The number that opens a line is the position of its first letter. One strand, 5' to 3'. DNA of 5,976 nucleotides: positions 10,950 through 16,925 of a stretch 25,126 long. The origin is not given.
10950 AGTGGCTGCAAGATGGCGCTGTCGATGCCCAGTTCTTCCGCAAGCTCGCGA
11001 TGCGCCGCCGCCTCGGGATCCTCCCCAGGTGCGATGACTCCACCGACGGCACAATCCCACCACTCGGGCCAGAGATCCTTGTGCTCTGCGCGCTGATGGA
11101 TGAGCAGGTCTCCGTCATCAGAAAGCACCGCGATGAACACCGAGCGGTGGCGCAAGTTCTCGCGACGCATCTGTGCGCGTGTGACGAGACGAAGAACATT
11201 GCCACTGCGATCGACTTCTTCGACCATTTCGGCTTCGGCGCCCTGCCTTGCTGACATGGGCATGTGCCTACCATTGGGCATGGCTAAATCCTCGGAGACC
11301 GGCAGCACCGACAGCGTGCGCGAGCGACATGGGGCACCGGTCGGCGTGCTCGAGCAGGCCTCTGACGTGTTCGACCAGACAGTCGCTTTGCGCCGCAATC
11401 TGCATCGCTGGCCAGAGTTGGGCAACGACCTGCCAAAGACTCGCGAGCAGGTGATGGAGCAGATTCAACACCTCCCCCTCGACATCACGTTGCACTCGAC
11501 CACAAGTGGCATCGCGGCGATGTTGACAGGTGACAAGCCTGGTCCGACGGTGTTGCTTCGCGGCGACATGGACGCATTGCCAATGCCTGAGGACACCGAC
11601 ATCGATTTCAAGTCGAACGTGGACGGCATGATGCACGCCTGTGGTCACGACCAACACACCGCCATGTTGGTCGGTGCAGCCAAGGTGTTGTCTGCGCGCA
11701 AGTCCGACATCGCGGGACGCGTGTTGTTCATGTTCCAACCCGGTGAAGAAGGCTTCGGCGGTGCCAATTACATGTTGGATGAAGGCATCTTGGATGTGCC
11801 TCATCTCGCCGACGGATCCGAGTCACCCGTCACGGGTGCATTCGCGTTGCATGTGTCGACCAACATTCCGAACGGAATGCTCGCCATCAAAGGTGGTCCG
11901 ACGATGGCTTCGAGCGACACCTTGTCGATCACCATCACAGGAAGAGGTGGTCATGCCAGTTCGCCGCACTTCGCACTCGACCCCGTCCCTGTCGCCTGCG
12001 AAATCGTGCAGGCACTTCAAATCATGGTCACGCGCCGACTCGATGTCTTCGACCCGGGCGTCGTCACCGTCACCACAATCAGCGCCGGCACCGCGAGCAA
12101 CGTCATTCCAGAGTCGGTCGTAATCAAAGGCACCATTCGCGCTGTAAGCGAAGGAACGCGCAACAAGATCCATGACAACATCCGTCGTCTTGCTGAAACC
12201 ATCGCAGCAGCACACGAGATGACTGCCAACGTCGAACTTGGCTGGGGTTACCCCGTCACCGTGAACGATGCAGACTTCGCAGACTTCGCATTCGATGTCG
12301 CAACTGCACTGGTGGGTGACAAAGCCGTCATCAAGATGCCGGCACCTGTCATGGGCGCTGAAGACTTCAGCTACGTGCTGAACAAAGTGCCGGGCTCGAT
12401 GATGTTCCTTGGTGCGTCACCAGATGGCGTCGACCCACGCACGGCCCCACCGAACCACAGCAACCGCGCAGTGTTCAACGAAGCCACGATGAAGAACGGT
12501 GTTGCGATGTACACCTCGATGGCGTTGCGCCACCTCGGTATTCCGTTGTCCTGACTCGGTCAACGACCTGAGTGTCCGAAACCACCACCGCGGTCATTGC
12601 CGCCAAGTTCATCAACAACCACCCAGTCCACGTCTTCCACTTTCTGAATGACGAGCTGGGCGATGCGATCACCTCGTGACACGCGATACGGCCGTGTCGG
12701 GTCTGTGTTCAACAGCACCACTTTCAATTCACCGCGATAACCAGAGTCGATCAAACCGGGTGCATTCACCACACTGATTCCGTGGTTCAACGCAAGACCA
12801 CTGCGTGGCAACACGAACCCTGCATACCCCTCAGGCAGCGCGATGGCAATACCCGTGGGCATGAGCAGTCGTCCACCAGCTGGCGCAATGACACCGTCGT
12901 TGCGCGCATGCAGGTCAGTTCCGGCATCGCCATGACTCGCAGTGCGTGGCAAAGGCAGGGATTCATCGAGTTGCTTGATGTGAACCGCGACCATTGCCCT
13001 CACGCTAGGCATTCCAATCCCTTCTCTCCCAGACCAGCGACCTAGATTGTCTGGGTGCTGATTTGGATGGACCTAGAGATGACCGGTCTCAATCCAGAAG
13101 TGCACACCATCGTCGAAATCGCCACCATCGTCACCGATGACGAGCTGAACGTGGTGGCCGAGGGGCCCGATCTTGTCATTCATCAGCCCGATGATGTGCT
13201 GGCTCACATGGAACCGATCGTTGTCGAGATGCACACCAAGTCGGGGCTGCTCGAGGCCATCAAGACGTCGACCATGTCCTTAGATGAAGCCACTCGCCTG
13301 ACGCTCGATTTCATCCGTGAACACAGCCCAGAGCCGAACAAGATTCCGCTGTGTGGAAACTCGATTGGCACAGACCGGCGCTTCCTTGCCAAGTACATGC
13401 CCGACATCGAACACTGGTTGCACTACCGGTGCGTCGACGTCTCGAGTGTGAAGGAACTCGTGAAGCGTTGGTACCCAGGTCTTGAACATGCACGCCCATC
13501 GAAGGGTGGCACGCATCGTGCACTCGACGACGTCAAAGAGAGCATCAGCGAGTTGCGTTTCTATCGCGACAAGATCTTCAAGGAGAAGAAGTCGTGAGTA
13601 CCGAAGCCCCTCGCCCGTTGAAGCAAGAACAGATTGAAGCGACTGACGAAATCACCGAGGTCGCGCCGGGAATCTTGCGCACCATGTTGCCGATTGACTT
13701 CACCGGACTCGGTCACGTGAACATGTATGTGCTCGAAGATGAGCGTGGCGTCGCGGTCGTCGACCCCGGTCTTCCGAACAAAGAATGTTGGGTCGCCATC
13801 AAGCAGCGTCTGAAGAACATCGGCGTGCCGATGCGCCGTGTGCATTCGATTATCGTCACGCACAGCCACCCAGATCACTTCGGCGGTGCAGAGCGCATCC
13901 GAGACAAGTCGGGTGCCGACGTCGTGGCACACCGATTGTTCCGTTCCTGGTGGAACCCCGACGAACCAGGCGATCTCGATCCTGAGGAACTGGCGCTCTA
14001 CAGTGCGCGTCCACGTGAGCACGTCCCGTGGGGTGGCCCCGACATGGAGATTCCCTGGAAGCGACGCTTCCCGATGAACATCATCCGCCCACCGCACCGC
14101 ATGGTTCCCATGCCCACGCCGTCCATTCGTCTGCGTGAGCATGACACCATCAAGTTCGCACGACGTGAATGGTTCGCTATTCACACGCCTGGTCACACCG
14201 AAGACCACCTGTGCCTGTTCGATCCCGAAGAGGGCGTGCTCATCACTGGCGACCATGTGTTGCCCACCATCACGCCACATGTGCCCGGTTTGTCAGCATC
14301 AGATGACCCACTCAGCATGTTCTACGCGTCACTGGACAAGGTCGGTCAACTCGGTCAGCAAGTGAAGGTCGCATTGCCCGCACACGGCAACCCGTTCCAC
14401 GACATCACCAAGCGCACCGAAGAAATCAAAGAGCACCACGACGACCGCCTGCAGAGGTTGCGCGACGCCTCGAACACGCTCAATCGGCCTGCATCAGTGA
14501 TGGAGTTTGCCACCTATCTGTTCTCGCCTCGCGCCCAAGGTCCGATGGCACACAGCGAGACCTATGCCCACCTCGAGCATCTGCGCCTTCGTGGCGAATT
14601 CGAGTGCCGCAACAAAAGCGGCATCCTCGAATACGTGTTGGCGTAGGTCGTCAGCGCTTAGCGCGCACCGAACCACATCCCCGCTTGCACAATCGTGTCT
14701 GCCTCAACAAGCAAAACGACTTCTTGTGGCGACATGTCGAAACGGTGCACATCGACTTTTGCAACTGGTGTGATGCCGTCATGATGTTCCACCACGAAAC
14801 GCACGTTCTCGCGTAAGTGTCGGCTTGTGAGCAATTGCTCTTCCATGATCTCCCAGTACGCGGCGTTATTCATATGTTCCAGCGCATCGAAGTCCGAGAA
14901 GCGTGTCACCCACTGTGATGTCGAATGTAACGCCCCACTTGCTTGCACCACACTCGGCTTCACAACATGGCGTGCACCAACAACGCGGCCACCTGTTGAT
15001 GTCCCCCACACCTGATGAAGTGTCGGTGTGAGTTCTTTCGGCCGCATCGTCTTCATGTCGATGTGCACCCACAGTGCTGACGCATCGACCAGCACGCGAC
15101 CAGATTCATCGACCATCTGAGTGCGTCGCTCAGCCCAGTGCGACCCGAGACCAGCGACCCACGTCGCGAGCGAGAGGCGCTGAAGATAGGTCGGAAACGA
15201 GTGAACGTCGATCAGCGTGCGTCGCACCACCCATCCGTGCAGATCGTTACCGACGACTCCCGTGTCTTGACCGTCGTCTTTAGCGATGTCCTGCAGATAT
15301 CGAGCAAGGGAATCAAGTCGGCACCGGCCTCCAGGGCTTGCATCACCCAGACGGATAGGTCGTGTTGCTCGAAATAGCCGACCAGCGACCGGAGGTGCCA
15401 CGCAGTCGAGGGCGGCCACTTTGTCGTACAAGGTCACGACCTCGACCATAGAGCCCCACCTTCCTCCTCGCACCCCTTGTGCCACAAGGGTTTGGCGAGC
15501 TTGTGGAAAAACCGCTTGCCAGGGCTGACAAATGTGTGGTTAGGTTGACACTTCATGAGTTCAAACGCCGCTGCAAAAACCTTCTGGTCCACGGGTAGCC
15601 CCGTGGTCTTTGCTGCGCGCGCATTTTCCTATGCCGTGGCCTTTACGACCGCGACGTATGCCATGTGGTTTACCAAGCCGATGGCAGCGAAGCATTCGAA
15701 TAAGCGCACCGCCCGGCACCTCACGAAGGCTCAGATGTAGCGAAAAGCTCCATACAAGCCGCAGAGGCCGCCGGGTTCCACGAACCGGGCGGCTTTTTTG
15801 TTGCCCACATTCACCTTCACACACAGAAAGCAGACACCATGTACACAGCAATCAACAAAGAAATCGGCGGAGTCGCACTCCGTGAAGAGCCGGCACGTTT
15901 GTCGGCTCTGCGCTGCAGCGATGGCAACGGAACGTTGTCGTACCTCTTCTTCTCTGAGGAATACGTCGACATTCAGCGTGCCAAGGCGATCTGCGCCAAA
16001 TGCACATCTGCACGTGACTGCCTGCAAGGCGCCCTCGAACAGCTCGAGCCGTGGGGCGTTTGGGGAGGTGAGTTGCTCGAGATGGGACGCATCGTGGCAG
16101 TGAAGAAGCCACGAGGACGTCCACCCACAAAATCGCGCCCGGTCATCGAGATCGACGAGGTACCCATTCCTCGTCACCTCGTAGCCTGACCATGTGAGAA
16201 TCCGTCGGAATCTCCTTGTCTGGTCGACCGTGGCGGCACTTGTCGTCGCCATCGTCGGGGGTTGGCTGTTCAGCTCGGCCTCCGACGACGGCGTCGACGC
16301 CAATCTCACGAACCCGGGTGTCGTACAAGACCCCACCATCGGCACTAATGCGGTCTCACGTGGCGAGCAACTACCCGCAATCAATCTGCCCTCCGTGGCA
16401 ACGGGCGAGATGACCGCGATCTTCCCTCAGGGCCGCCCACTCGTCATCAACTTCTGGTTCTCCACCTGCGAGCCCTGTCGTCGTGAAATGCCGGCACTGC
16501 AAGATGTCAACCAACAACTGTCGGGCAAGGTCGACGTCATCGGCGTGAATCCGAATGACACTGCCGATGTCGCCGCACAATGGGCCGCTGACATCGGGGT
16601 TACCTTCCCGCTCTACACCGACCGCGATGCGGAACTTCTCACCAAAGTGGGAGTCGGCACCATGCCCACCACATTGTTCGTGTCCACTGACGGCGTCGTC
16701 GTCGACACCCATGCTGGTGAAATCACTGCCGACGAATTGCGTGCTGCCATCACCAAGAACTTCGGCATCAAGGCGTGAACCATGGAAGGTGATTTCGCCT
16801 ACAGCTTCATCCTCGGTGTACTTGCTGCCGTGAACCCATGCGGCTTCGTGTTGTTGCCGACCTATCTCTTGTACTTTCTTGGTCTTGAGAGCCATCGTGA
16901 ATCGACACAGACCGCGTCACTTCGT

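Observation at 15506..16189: Complete whiB7/wblC uORF-attenuator module in an Acidimicrobiia-like genome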

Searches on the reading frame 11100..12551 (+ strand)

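Call 59: search_protein_families(library=pfam, proteins=[window:11100-12551:+], max_evalue=0.0001)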
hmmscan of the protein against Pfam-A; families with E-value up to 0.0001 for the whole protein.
window:11100-12551:+ (484 aa): 2 families
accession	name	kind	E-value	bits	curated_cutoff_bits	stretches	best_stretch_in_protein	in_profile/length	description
PF01546.33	Peptidase_M20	-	1.7e-39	136.3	24.6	1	152-476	1-205/206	Peptidase family M20/M25/M40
PF07687.19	M20_dimer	-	7.3e-14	52.1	21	1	274-371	8-105/107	Peptidase dimerisation domain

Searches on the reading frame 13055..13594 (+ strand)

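Call 59: search_protein_families(library=pfam, proteins=[window:13055-13594:+], max_evalue=0.0001)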
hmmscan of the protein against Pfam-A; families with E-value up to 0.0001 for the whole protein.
window:13055-13594:+ (180 aa): 2 families
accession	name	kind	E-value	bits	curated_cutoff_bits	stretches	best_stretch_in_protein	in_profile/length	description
PF00929.31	RNase_T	-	7.1e-30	105.1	24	1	3-166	1-163/164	Exonuclease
PF16473.11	Rv2179c-like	-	4.5e-05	23.7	27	0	69-164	73-170/177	3'-5' exoribonuclease Rv2179c-like domain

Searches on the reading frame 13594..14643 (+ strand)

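Call 59: search_protein_families(library=pfam, proteins=[window:13594-14643:+], max_evalue=0.0001)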
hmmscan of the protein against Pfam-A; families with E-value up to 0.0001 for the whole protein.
window:13594-14643:+ (350 aa): 2 families
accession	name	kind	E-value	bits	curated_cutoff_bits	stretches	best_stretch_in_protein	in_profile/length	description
PF00753.33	Lactamase_B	-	1.7e-28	100.4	22.7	1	38-232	2-161/196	Metallo-beta-lactamase superfamily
PF19583.5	ODP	-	1.6e-06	28.6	27.2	0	42-116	3-75/194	ODP family beta lactamase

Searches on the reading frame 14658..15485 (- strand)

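Call 3: search_protein_families(library=pfam, proteins=[window:14658-15485:-], max_evalue=0.01)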
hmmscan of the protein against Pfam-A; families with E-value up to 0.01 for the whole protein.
window:14658-15485:- (275 aa): 3 families
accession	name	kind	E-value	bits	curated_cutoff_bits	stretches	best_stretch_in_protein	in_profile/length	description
PF01643.23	Acyl-ACP_TE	-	5.1e-18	65.5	23.7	1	37-155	3-126/131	Acyl-ACP thioesterase N-terminal domain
PF20791.3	Acyl-ACP_TE_C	-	7.8e-06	26.5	21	1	189-219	9-39/101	Acyl-ACP thioesterase C-terminal domain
PF13279.12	4HBT_2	-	0.00022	22.1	25.5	0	195-218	2-25/122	Thioesterase-like superfamily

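Call 4: search_protein_families(library=ncbifam, proteins=[window:14658-15485:-], max_evalue=0.01)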
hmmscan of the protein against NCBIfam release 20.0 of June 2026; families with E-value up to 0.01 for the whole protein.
window:14658-15485:- (275 aa): 0 families

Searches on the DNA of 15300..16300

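Call 5: search_rna_families(source=window, start=15300, end=16300, threshold=evalue, max_evalue=10)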
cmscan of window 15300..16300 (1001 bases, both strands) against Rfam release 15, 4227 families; matches with E-value up to 10: 7.
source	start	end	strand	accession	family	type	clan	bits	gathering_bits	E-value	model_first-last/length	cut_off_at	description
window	16247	16293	-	RF00498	EAV_LTH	Cis-reg; leader;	-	18.2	70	0.25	1-45/45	no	Equine arteritis virus leader TRS hairpin (LTH)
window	16228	16300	+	RF04114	MIR4374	Gene; miRNA;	-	17.2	105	1.5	1-106/119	3'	MIR4374 microRNA precursor family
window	16247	16293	+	RF00498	EAV_LTH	Cis-reg; leader;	-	15.5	70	1.8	1-45/45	no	Equine arteritis virus leader TRS hairpin (LTH)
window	16227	16300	-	RF04114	MIR4374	Gene; miRNA;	-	15.2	105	5.5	15-119/119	5'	MIR4374 microRNA precursor family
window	15634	15838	-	RF02165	PVT1_2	Gene; lncRNA;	-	14.9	47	8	1-172/172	no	Pvt1 oncogene conserved region 2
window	15671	15746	-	RF02136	HTT-AS1_3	Gene; lncRNA;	-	14.7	70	4.5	1-60/60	no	HTT antisense RNA 1 conserved region 3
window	15991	16107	-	RF01385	isrA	Gene; sRNA;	-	14.1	51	2.7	1-129/129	no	isrA Hfq binding RNA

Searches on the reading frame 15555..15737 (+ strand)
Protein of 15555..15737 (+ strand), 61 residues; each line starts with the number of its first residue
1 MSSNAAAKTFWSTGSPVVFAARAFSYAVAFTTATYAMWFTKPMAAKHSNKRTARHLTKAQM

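Call 3: search_protein_families(library=pfam, proteins=[window:15555-15737:+], max_evalue=0.01)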
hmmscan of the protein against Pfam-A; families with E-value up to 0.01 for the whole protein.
window:15555-15737:+ (61 aa): 0 families

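Call 4: search_protein_families(library=ncbifam, proteins=[window:15555-15737:+], max_evalue=0.01)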
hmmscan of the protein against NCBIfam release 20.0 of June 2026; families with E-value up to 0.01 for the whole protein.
window:15555-15737:+ (61 aa): 0 families

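Call 63: list_cluster_members(proteins=[window:15555-15737:+, window:15839-16186:+])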
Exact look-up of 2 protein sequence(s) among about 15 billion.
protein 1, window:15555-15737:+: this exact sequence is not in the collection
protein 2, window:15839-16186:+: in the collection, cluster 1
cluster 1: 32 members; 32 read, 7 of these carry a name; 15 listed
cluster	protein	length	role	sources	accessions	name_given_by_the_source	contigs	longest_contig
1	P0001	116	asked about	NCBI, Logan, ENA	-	-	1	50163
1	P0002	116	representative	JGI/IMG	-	-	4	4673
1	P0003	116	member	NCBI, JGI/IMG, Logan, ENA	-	-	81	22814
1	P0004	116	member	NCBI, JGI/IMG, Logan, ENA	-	-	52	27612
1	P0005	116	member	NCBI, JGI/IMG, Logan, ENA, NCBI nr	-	-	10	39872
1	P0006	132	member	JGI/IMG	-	hypothetical protein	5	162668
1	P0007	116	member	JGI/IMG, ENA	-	WhiB family redox-sensing transcriptional regulator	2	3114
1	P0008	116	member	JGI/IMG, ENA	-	WhiB family redox-sensing transcriptional regulator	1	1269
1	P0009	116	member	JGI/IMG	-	WhiB family redox-sensing transcriptional regulator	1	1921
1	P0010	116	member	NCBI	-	-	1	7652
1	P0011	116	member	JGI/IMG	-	WhiB family redox-sensing transcriptional regulator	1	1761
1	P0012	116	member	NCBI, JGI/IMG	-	hypothetical protein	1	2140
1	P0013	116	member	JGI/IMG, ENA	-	WhiB family redox-sensing transcriptional regulator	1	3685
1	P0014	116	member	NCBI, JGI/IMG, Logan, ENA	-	-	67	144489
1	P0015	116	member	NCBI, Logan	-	-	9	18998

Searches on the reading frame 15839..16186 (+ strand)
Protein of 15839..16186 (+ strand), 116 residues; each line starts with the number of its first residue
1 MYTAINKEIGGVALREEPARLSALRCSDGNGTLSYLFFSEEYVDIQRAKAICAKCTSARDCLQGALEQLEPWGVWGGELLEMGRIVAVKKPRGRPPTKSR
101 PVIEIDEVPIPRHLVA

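Call 3: search_protein_families(library=pfam, proteins=[window:15839-16186:+], max_evalue=0.01)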
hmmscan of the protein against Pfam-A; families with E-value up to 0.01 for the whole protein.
window:15839-16186:+ (116 aa): 1 family
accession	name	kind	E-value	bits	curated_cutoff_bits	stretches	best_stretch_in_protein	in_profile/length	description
PF02467.21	Whib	-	1.5e-11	45.1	23.6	1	34-77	12-56/65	Transcription factor WhiB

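Call 4: search_protein_families(library=ncbifam, proteins=[window:15839-16186:+], max_evalue=0.01)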
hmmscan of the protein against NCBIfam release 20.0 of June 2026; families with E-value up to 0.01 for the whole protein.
window:15839-16186:+ (116 aa): 0 families

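Call 11: search_solved_structures(query=window:15839-16186:+, max_evalue=1, show_alignments=3)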
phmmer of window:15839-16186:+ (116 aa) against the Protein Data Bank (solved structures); distinct sequences matched with E-value up to 1: 9.
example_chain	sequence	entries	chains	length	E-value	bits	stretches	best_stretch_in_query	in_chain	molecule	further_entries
7kif_Z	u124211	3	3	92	1.1e-17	67.6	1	19-96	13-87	Probable transcriptional regulator WhiB7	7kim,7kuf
7kug_A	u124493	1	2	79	1.4e-12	51.1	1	19-87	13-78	Probable transcriptional regulator WhiB7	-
8cyf_A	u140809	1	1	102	1.8e-05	28.3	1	46-94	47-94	Redox- and pH-responsive transcriptional regulator WhiB3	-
8cwr_A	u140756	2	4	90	8e-05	26.2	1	46-80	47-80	Redox- and pH-responsive transcriptional regulator WhiB3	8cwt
8dy7_H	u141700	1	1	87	8.3e-05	26.1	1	36-80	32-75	Transcriptional regulator WhiB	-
8dy9_H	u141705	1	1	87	9.9e-05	25.9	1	36-78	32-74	Transcriptional regulator WhiB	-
5oay_A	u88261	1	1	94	0.0022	21.5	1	43-90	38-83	Transcriptional regulator WhiB1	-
6ono_A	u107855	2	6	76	0.0041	20.6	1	43-79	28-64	Transcription regulator WhiB1 | Transcriptional regulator WhiB1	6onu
7f7n_A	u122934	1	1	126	0.019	18.5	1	46-85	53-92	Transcriptional regulator WhiB4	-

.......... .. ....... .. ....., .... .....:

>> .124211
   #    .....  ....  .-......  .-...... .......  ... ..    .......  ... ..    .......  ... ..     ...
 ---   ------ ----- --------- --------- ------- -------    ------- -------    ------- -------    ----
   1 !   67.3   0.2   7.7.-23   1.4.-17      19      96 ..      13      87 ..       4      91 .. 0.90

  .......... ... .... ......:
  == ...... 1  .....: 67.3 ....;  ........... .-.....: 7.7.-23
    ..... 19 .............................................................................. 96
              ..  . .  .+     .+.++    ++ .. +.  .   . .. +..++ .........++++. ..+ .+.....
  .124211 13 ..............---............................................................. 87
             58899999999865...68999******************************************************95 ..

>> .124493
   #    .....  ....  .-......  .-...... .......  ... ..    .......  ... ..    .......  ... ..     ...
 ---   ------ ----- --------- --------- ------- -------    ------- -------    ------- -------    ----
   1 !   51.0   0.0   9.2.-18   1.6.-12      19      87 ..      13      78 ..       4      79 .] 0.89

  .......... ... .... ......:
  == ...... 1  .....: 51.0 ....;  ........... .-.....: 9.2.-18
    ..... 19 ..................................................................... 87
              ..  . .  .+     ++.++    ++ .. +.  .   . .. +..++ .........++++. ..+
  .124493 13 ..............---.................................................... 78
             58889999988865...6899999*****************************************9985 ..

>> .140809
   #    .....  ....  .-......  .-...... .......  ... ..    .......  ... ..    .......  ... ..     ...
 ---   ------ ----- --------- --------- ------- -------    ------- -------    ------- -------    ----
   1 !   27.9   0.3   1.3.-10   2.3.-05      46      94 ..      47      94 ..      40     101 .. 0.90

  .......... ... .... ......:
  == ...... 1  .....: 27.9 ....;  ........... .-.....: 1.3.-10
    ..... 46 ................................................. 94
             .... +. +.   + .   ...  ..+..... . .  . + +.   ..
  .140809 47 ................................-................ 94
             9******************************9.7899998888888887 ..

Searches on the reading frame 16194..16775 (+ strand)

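Call 3: search_protein_families(library=pfam, proteins=[window:16194-16775:+], max_evalue=0.01)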
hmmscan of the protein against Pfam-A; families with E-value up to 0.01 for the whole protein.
window:16194-16775:+ (194 aa): 6 families
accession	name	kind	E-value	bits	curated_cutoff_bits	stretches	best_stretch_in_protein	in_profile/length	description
PF00578.27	AhpC-TSA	-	3.4e-19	69.4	26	1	57-170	2-122/124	AhpC/TSA family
PF08534.16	Redoxin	-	7.9e-19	68.3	26.6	1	57-178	3-137/148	Redoxin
PF00085.26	Thioredoxin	-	1.1e-09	38.6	23.5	1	80-141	18-79/103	Thioredoxin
PF13098.12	Thioredoxin_2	-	3.1e-09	37.5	27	1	79-185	4-103/104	Thioredoxin-like domain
PF13905.12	Thioredoxin_8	-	3.5e-07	30.9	27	1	80-167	1-92/94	Thioredoxin-like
PF00837.23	T4_deiodinase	-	0.0086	15.8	27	0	77-118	98-140/237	Iodothyronine deiodinase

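Call 4: search_protein_families(library=ncbifam, proteins=[window:16194-16775:+], max_evalue=0.01)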
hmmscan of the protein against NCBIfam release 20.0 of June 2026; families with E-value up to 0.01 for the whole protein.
window:16194-16775:+ (194 aa): 13 families
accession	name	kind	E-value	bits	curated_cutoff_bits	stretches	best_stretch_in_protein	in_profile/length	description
NF002854.0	PRK03147.1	subfamily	1.6e-23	83.5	170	1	51-184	33-167/176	thiol-disulfide oxidoreductase ResA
NF041202.1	StoA_CxxC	exception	2.5e-18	66.5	210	1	60-184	32-159/163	endospore biogenesis thiol-disulfide oxidoreductase StoA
TIGR00385.1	dsbE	subfamily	1.3e-16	60.6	123.15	1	74-185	57-166/173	DsbE family thiol:disulfide interchange protein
NF047696.1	ThlDiSintTplARhiz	equivalog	5.7e-13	49.1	230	1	59-175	76-199/219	thiol:disulfide interchange protein TlpA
NF011941.0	PRK15412.1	equivalog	1.7e-12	47.3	359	1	45-180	31-166/185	thiol:disulfide interchange protein DsbE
TIGR01068.1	thioredoxin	equivalog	5.6e-12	45.7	96.8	1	79-130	13-64/101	thioredoxin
NF008229.0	PRK10996.1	equivalog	9.3e-10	38.4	125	1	73-131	45-103/141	thioredoxin TrxC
NF041054.1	WAxxUGC_long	equivalog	1.5e-08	34.3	300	1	50-172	75-197/354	ResA-like WAxxUGC motif-containing protein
NF047697.1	ThioredTrxAClost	equivalog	1.7e-05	24.9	140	1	81-126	18-63/105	thioredoxin TrxA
NF006898.0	PRK09381.1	equivalog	5.5e-05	23.5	138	1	83-142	24-83/109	thioredoxin TrxA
NF010625.0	PRK14018.1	equivalog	8.3e-05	21.3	522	1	50-186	28-169/521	bifunctional peptide-methionine (S)-S-oxide reductase MsrA/peptide-methionine (R)-S-oxide reductase MsrB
NF053650.1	PerredPrxQDein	equivalog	0.00016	21.7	260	1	93-168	35-109/148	thioredoxin-dependent peroxiredoxin PrxQ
NF040769.1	SelL_rel_redox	subfamily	0.0049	16.5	120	1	85-156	30-102/173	SelL-related redox protein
